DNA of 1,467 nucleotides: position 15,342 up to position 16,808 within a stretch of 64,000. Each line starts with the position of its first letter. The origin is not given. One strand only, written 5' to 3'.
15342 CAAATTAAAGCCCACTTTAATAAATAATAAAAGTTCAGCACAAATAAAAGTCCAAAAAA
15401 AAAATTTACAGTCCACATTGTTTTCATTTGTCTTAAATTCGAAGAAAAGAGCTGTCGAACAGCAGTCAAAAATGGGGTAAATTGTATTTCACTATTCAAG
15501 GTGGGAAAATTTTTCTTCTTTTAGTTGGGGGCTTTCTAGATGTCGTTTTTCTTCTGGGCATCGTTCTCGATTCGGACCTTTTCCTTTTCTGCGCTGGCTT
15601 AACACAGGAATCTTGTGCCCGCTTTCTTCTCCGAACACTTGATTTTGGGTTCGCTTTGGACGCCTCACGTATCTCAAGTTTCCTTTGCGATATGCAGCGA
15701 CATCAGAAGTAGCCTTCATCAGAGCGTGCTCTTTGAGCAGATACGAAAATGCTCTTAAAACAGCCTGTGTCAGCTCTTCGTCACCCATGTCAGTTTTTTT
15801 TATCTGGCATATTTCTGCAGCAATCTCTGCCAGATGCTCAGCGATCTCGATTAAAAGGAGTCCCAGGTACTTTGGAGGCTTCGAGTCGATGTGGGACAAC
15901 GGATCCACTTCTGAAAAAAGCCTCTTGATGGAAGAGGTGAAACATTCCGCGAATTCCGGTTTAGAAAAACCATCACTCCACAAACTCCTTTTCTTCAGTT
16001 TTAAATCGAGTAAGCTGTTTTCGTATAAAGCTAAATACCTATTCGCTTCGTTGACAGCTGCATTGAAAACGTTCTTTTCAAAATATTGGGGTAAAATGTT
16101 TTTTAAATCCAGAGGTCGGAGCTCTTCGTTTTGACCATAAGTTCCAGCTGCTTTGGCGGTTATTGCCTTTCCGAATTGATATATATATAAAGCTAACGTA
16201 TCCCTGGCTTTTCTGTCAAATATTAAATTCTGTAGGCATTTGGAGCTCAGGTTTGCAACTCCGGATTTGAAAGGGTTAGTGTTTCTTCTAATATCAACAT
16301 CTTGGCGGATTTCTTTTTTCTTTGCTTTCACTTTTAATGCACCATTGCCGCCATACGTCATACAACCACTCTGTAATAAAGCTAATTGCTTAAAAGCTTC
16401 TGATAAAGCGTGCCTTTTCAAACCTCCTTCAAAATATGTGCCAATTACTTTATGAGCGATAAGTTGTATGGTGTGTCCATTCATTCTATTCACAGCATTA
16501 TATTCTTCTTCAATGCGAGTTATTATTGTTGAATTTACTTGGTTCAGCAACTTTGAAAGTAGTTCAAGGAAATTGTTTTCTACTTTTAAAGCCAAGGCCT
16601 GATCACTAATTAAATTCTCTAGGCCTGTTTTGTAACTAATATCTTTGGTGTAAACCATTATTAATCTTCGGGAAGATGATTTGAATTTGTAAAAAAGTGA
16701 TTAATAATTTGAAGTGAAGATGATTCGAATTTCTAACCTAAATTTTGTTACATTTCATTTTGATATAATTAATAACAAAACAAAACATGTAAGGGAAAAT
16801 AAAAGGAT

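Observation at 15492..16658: Orphan intact 388-aa intronless ORF with a basic tail in a TE desert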

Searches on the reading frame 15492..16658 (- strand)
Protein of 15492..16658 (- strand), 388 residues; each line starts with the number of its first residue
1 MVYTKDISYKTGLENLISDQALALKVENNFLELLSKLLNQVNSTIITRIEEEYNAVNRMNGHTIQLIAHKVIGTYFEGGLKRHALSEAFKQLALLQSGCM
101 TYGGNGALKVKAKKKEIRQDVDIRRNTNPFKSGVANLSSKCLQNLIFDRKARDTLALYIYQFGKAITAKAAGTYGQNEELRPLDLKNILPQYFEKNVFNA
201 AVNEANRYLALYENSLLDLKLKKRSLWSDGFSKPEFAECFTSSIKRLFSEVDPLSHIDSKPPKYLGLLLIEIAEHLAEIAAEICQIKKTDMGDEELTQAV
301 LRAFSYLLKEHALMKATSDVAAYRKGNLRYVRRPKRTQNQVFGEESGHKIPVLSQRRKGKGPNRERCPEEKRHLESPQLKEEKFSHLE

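Call 3: search_protein_families(library=pfam, proteins=[window:15492-16658:-], max_evalue=10)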
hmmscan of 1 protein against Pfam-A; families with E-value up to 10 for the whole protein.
window:15492-16658:- (388 aa): 0 families

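Call 4: search_protein_families(library=phrogs, proteins=[window:15492-16658:-], max_evalue=1)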
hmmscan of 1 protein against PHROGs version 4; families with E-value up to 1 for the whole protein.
window:15492-16658:- (388 aa): 3 families
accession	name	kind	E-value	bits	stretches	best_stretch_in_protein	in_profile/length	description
phrog_8566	-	unknown function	0.06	14.4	1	7-60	30-82/127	-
phrog_30521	-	unknown function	0.096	13.7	1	22-95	23-96/171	-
phrog_13046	-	unknown function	0.19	12.4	1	143-221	101-177/193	-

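Call 5: search_solved_structures(query=window:15492-16658:-, max_evalue=10, show_alignments=2)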
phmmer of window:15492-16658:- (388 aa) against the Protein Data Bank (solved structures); distinct sequences matched with E-value up to 10: 16.
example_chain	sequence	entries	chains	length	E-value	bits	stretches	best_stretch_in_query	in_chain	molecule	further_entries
7ssa_D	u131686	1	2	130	0.16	14.5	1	222-324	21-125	Histone H2B.1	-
8qz0_H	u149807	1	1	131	0.16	14.5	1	222-324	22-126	Histone H2B.1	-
4kud_D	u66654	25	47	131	0.16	14.5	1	222-324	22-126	Histone H2B.1 | Histone H2B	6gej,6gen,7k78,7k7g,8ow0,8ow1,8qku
7on1_d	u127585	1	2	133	0.17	14.4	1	222-324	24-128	Histone H2B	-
9lrv_D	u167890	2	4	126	0.19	14.3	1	237-324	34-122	Histone H2B-alpha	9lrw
7ybf_A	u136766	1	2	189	0.2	14.2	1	238-325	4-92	Histone H2B-alpha,Histone H2A-beta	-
6k0c_D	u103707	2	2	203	0.2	14.2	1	238-338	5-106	Histone H2B 2,Histone H2A.V | H2A.Z-H2B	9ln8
5bt1_D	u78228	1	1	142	0.21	14.1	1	222-324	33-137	Histone H2B.1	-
1id3_D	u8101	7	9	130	0.35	13.4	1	222-324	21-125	HISTONE H2B.2 | Histone H2B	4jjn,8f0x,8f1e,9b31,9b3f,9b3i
7e9c_D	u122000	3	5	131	0.35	13.4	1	222-324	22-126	Histone H2B.2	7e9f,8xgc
8vlr_D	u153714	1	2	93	0.44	13.1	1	238-324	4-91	Histone H2B type 1-A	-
5gsu_D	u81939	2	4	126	0.45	13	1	237-324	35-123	Histone H2B type 1-A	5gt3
3wkj_D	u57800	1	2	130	0.49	12.9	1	237-324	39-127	Histone H2B type 1-A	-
7bg9_M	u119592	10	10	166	0.63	12.5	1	236-332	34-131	Histone H2B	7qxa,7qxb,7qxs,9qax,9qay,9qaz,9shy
6uph_D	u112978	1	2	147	0.64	12.5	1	192-324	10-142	Histone H2B.1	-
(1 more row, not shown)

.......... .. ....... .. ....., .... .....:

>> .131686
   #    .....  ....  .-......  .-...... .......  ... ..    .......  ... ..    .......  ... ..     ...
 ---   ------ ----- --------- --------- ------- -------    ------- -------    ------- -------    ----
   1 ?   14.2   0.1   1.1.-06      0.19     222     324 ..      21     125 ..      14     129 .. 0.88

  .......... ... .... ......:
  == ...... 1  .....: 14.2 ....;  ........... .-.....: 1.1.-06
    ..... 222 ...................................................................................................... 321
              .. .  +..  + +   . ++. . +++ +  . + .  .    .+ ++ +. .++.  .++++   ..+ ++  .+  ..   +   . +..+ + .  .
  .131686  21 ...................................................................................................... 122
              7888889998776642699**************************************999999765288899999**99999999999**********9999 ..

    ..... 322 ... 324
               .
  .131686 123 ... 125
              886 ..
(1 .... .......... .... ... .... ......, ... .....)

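Call 6: find_homologous_proteins(query=window:15492-16658:-, max_evalue=0.01)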
Query window:15492-16658:- (388 aa): 2 proteins with E <= 0.01 among 4738 candidates.
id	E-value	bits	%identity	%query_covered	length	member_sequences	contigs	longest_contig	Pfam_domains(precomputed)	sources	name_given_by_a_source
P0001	3.3e-101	357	61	73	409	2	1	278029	PF00808.30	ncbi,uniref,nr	ncbi:hypothetical protein CDAR_41751 [Caerostris darwini]|uniref:Histone H2A/H2B/H3 domain-containin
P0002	1.7e-73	266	89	37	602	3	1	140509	-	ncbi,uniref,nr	ncbi:uncharacterized protein CEXT_359103 [Caerostris extrusa]|uniref:SEFIR domain-containing protein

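Call 11: search_protein_families(library=pfam, proteins=[P0001, P0002], max_evalue=10)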
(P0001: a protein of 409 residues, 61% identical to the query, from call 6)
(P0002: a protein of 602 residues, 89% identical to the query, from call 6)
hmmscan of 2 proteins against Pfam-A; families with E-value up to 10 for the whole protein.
P0001 (409 aa): 5 families
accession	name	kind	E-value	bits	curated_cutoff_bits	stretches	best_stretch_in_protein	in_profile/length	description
PF00808.29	CBFD_NFYB_HMF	-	8.2e-07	29.6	21.4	2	49-86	23-62/65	Histone-like transcription factor (CBF/NF-Y) and archaeal histone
PF11938.13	DUF3456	-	0.17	12.7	21.1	1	339-394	47-102/150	TLR4 regulator and MIR-interacting MSAP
PF01080.22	Presenilin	-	0.87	8.7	34.3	1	249-314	258-333/408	Presenilin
PF02862.22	DDHD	-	1.9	9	28.3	1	242-314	134-210/258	DDHD domain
PF22251.1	PFF1_TM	-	2.4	8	32.3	1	231-303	155-227/300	Vacuolar membrane protease, transmembrane domain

P0002 (602 aa): 0 families

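Call 12: find_encoding_contigs(protein=P0001, flank=10000)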
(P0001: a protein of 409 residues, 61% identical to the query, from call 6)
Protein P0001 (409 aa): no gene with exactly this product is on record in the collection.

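Call 13: find_encoding_contigs(protein=P0002, flank=10000)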
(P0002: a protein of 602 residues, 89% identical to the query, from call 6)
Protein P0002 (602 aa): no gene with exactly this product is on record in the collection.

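Call 19: search_protein_representatives(protein=window:15492-16658:-)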
Query: 388 residues. Proteins with E-value up to 0.001 (for the whole library): 27; up to 1e-10: 15; up to 1e-30: 8. The best 27 are listed.
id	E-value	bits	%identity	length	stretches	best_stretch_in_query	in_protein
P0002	5.3e-74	266.1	90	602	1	108-248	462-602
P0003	5.7e-66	239.7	39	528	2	2-358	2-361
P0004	3.3e-64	233.9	66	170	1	100-267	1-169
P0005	9.5e-56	206.1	100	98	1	291-388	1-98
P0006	2.2e-53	198.3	43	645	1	78-377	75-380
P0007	5.4e-53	197.0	34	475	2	27-338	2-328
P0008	1.6e-45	172.4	35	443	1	32-352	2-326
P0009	1.5e-38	149.5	35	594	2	3-222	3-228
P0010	6.7e-16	75.0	40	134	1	50-175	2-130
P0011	2.7e-15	73.0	32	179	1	235-375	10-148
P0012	5.2e-15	72.1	33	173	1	46-210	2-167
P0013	6.5e-13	65.2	23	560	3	5-226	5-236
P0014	7.3e-13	65.0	29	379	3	5-118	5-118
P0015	1.3e-12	64.2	25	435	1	121-370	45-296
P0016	3.8e-11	59.4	35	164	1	5-149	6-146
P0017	1.1e-10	57.8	26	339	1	126-332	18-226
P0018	4.1e-09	52.7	32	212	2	2-137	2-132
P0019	1.2e-07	47.9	21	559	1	6-208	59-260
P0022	7.6e-06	41.9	21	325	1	6-337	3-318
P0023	9.0e-06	41.7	27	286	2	242-340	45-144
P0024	3.1e-05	39.9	23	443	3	130-331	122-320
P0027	8.8e-04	35.1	25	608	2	227-380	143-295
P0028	9.7e-04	35.0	19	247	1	4-221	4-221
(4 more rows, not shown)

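Call 22: list_cluster_members(proteins=[P0003, P0005, P0006, P0007, P0008, P0009, P0013, P0015, P0017, P0022])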
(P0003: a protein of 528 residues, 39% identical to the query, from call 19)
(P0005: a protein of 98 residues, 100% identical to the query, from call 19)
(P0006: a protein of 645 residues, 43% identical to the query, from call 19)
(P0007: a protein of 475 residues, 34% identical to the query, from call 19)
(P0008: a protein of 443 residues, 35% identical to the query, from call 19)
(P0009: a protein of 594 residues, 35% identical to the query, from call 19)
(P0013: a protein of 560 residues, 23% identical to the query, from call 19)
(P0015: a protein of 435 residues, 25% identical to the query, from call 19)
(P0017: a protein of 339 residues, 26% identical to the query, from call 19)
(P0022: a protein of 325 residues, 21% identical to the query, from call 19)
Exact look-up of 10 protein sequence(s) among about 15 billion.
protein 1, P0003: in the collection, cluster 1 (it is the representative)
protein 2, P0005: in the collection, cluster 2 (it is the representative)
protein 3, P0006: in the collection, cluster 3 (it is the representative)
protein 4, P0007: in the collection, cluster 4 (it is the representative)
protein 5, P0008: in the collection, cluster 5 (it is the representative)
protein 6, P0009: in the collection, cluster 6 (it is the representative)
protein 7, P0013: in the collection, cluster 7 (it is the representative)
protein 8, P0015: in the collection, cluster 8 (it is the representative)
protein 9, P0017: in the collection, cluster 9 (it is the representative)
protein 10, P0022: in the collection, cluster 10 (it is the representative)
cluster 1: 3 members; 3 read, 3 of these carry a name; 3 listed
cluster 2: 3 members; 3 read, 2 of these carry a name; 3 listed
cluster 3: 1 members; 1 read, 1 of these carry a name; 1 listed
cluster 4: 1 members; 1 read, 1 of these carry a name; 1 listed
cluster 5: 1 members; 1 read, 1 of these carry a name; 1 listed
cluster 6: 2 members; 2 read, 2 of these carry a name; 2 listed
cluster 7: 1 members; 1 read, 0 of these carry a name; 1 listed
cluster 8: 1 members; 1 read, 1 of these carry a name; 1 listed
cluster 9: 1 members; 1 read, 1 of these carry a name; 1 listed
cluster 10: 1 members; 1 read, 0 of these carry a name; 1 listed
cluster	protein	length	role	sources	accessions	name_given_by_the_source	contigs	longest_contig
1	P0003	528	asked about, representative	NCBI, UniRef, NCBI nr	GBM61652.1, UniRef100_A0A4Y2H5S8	hypothetical protein AVEN_64411-1 [Araneus ventricosus] | Uncharacterized protein n=1 Tax=Araneus ventricosus TaxID=182803 RepID=A0A4Y2H5S8_ARAVE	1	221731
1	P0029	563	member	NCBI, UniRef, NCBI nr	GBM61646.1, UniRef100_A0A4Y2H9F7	hypothetical protein AVEN_64407-1 [Araneus ventricosus] | Uncharacterized protein n=1 Tax=Araneus ventricosus TaxID=182803 RepID=A0A4Y2H9F7_ARAVE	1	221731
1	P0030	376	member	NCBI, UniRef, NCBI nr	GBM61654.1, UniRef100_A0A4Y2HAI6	hypothetical protein AVEN_64412-1 [Araneus ventricosus] | Histone H2A/H2B/H3 domain-containing protein n=1 Tax=Araneus ventricosus TaxID=182803 ...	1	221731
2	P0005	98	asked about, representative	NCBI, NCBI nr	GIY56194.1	hypothetical protein CDAR_166921 [Caerostris darwini]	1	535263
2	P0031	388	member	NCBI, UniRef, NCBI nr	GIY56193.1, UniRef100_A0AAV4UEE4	uncharacterized protein CDAR_166922 [Caerostris darwini] | Uncharacterized protein n=2 Tax=Caerostris darwini TaxID=1538125 RepID=A0AAV4UEE4_9ARAC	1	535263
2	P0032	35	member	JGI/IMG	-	-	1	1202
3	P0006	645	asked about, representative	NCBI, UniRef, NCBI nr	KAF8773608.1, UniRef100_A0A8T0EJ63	hypothetical protein HNY73_016254 [Argiope bruennichi] | Uncharacterized protein n=1 Tax=Argiope bruennichi TaxID=94029 RepID=A0A8T0EJ63_ARGBR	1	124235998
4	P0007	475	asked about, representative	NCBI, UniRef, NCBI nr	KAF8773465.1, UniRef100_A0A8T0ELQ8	hypothetical protein HNY73_016126 [Argiope bruennichi] | Uncharacterized protein n=1 Tax=Argiope bruennichi TaxID=94029 RepID=A0A8T0ELQ8_ARGBR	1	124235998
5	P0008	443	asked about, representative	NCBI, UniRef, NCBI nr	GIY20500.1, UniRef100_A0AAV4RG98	uncharacterized protein CDAR_576921 [Caerostris darwini] | Uncharacterized protein n=1 Tax=Caerostris darwini TaxID=1538125 RepID=A0AAV4RG98_9ARAC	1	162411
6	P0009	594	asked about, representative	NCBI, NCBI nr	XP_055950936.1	neurofilament heavy polypeptide-like [Argiope bruennichi]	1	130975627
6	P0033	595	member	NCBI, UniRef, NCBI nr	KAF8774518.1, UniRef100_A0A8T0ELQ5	hypothetical protein HNY73_017058 [Argiope bruennichi] | Histone H2A/H2B/H3 domain-containing protein n=2 Tax=Argiope bruennichi TaxID=94029 ...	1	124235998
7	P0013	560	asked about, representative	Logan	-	-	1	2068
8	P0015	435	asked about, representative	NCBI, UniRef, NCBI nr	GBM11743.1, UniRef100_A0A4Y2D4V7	hypothetical protein AVEN_75685-1 [Araneus ventricosus] | Uncharacterized protein n=1 Tax=Araneus ventricosus TaxID=182803 RepID=A0A4Y2D4V7_ARAVE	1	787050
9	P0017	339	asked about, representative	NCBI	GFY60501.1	hypothetical protein TNIN_88681, partial [Trichonephila inaurata madagascariensis]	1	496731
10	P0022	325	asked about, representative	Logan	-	-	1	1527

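Call 24: predict_structure(protein=window:15492-16658:-)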
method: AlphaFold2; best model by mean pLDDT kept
length: 388 residues; sequences in the alignment: 1
mean_pLDDT: 34.8   pTM: 0.19
mean pLDDT of the five models: 34.8, 31.4, 30.5, 29.2, 28.5
residues with pLDDT >= 90: 0; 70-90: 0; 50-70: 7; < 50: 381
segments of 3 or more residues with pLDDT < 50: 1-7, 19-289, 293-388
pLDDT, mean of each block of 10 residues (from residue 1): 43 46 40 37 31 32 34 34 36 35 28 28 31 32 33 38 35 33 33 33 34 31 34 35 33 30 33 40 41 44 41 31 31 34 31 36 36 37 36
secondary structure, 60 per line:
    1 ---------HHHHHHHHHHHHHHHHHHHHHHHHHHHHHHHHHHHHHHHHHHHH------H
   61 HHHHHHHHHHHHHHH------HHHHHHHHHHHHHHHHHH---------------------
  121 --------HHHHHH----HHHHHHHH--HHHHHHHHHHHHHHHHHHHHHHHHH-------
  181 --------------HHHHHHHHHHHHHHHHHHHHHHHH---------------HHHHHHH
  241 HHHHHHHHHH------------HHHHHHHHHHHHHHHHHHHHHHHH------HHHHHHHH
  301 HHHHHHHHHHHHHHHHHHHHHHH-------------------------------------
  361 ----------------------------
elements in order: H10-53 H60-75 H82-99 H129-134 H139-146 H149-173 H195-218 H234-250 H263-286 H293-323

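Call 26: find_homologous_proteins(query=A2, max_evalue=0.001)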
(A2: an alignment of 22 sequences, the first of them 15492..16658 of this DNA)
Query A2 (22 sequences) (388 aa, profile of the alignment): 5 proteins with E <= 0.001 among 8000 candidates.
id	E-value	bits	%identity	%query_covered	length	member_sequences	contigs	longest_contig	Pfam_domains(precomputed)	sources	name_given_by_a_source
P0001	1.1e-125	439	61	73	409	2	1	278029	PF00808.30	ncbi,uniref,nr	ncbi:hypothetical protein CDAR_41751 [Caerostris darwini]|uniref:Histone H2A/H2B/H3 domain-containin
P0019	1.3e-104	369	21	54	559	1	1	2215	-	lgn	-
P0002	5.8e-38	149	89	37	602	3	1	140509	-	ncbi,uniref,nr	ncbi:uncharacterized protein CEXT_359103 [Caerostris extrusa]|uniref:SEFIR domain-containing protein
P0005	3.3e-13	68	100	25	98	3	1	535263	-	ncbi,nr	ncbi:hypothetical protein CDAR_166921 [Caerostris darwini]|nr:hypothetical protein CDAR_166921 [Caer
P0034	3.1e-9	54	77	27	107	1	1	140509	-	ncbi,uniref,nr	ncbi:hypothetical protein CEXT_359091 [Caerostris extrusa]|uniref:Uncharacterized protein n=1 Tax=Ca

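Call 30: search_protein_families(library=pfam, proteins=[P0013, P0022, P0028, P0019, P0024, P0003, P0006, P0014, P0017, P0027], max_evalue=1)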
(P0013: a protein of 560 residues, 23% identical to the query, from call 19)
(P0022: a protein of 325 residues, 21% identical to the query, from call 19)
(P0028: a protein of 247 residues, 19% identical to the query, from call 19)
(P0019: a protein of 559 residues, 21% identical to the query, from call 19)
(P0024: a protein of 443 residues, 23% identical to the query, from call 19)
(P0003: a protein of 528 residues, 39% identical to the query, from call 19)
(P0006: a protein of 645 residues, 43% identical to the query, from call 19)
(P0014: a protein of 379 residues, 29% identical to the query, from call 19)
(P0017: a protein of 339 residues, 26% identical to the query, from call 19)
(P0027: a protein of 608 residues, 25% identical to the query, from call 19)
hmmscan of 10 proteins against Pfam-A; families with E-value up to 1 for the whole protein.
P0013 (560 aa): 3 families
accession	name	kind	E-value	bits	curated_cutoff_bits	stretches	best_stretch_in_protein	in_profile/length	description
PF00808.29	CBFD_NFYB_HMF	-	0.0015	19.2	21.4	0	437-490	10-63/65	Histone-like transcription factor (CBF/NF-Y) and archaeal histone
PF03847.19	TFIID_20kDa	-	0.0073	17.2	27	0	143-187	4-48/68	Transcription initiation factor TFIID subunit A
PF20745.2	TSP_Ig-like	-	0.051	14.3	27.9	1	470-511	43-83/86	Tailspike protein-like, Ig-like domain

P0022 (325 aa): 3 families
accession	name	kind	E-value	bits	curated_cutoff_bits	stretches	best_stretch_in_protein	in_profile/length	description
PF03477.21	ATP-cone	-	0.011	16.7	25.8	0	243-285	19-67/88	ATP cone domain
PF09034.15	TRADD_N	-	0.081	13.4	25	1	65-94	17-46/112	TRADD, N-terminal domain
PF00808.29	CBFD_NFYB_HMF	-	0.23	12.2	21.4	1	230-281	10-65/65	Histone-like transcription factor (CBF/NF-Y) and archaeal histone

P0028 (247 aa): 3 families
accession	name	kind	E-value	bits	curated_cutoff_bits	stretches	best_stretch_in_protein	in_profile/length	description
PF15590.11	Imm27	-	0.098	13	27.3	1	113-158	20-66/67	Immunity protein 27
PF19260.4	DUF5903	-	0.15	12.5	25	1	39-83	54-98/129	Family of unknown function (DUF5903)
PF07687.19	M20_dimer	-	0.23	11.9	21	1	17-44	15-43/107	Peptidase dimerisation domain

P0019 (559 aa): 0 families

P0024 (443 aa): 2 families
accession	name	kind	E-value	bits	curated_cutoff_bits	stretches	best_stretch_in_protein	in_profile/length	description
PF00808.29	CBFD_NFYB_HMF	-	0.029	15.1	21.4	1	264-289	40-65/65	Histone-like transcription factor (CBF/NF-Y) and archaeal histone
PF12948.12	MSP7_C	-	0.3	12.3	27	1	45-81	46-82/125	MSP7-like protein C-terminal domain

P0003 (528 aa): 2 families
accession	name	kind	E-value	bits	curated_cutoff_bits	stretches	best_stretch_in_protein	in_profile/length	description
PF00808.29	CBFD_NFYB_HMF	-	0.05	14.3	21.4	0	132-179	5-52/65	Histone-like transcription factor (CBF/NF-Y) and archaeal histone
PF11938.13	DUF3456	-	0.52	11.1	21.1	1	457-492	46-81/150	TLR4 regulator and MIR-interacting MSAP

P0006 (645 aa): 1 family
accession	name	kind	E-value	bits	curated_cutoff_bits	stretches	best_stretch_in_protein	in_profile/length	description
PF03847.19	TFIID_20kDa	-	0.029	15.3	27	1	247-304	2-59/68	Transcription initiation factor TFIID subunit A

P0014 (379 aa): 0 families

P0017 (339 aa): 1 family
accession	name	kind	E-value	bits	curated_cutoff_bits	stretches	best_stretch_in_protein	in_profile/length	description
PF12725.13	DUF3810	-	0.14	11.9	28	1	32-156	89-188/311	Protein of unknown function (DUF3810)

P0027 (608 aa): 0 families
